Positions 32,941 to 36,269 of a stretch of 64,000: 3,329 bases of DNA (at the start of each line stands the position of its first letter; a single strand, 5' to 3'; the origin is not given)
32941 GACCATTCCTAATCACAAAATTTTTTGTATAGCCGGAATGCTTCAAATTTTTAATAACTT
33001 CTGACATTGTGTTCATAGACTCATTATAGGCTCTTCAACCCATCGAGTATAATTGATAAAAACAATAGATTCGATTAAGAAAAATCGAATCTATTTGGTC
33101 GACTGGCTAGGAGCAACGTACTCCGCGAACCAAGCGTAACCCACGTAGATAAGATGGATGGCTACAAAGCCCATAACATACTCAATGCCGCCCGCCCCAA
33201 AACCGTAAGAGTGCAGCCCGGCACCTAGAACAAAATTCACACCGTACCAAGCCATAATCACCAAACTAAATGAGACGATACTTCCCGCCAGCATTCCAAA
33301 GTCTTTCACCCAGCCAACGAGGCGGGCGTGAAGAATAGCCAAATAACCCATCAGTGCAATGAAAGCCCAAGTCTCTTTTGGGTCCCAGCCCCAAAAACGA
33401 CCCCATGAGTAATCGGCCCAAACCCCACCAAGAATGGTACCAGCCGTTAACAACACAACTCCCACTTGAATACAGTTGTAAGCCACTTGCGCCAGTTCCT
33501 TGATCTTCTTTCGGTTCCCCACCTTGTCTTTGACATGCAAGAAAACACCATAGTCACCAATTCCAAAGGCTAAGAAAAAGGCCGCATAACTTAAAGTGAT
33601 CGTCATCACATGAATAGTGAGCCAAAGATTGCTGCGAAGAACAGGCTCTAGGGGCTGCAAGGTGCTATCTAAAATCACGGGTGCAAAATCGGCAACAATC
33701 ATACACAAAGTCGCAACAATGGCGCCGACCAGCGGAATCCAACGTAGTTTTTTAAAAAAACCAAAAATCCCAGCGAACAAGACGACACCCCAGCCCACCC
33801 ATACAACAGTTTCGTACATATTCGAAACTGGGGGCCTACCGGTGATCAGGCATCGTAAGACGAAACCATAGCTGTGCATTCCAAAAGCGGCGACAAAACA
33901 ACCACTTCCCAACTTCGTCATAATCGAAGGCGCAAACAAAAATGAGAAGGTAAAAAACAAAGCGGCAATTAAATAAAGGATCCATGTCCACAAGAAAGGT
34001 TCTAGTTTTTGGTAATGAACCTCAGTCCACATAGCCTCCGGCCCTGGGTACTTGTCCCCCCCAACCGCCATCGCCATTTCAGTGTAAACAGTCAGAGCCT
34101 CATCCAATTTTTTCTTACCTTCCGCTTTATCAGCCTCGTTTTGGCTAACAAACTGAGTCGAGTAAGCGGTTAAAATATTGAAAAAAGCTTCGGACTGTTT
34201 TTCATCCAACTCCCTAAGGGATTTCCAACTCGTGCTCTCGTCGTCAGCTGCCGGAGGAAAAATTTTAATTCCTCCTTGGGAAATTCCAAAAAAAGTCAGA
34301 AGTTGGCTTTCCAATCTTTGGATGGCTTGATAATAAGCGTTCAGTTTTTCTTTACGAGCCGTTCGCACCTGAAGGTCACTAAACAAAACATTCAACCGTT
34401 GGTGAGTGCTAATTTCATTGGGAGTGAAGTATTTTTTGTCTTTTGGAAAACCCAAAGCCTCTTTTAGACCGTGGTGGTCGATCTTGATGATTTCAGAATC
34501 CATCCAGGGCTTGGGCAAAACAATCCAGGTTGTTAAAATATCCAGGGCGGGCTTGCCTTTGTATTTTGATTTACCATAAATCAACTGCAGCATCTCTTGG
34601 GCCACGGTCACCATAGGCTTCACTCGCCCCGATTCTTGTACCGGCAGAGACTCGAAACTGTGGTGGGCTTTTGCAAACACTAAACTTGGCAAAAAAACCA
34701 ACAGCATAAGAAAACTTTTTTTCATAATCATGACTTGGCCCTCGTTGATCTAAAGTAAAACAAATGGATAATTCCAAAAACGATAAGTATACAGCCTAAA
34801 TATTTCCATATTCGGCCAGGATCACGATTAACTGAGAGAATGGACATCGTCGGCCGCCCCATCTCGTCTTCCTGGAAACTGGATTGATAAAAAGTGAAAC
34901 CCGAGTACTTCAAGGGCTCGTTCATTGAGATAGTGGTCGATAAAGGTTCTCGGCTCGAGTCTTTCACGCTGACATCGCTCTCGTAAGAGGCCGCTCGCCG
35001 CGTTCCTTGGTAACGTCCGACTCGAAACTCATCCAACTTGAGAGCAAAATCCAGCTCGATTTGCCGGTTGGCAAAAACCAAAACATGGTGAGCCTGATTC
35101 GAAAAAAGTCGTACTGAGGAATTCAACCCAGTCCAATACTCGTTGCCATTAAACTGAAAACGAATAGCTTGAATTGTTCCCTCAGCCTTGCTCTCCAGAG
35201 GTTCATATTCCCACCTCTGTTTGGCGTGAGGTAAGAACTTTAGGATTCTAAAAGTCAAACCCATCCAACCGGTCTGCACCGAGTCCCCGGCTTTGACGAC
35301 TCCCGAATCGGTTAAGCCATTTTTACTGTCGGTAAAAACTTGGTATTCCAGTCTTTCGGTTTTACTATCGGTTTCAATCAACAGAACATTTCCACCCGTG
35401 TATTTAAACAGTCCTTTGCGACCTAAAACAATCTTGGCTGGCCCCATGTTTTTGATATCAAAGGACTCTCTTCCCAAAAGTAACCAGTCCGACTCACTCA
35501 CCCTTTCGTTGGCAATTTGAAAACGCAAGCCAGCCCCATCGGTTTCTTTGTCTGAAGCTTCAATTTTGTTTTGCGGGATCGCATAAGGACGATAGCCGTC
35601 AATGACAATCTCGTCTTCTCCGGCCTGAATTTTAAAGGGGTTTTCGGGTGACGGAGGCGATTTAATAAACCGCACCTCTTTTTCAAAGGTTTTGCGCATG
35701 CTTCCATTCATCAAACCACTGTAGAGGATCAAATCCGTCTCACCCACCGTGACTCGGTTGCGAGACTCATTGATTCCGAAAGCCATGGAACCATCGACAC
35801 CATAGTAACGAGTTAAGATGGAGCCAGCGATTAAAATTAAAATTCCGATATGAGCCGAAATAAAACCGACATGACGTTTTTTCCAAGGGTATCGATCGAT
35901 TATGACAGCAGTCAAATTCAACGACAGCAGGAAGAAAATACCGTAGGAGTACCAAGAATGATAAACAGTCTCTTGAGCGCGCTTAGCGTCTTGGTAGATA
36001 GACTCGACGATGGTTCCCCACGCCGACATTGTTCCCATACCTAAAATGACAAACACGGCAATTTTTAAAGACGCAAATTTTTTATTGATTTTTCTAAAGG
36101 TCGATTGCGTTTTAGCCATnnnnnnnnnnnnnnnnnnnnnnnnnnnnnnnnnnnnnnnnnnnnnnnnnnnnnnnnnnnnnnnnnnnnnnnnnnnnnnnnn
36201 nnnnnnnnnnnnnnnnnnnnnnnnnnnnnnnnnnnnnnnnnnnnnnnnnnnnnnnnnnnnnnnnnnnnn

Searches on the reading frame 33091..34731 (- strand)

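Call 40: search_protein_families(library=pfam, proteins=[window:33091-34731:-], max_evalue=0.00001)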
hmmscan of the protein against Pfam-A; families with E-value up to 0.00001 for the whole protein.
window:33091-34731:- (546 aa): 1 family
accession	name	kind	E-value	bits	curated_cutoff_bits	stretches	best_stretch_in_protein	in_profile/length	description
PF01578.25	Cytochrom_C_asm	-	3e-30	105.9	29.9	1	303-502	2-208/212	Cytochrome C assembly protein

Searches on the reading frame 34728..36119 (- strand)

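Call 40: search_protein_families(library=pfam, proteins=[window:34728-36119:-], max_evalue=0.00001)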
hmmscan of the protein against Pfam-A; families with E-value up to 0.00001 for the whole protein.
window:34728-36119:- (463 aa): 1 family
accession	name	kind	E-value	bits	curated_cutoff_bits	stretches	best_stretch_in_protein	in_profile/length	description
PF05140.19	ResB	-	1.8e-21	76.9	24.6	1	354-419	203-269/486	ResB-like family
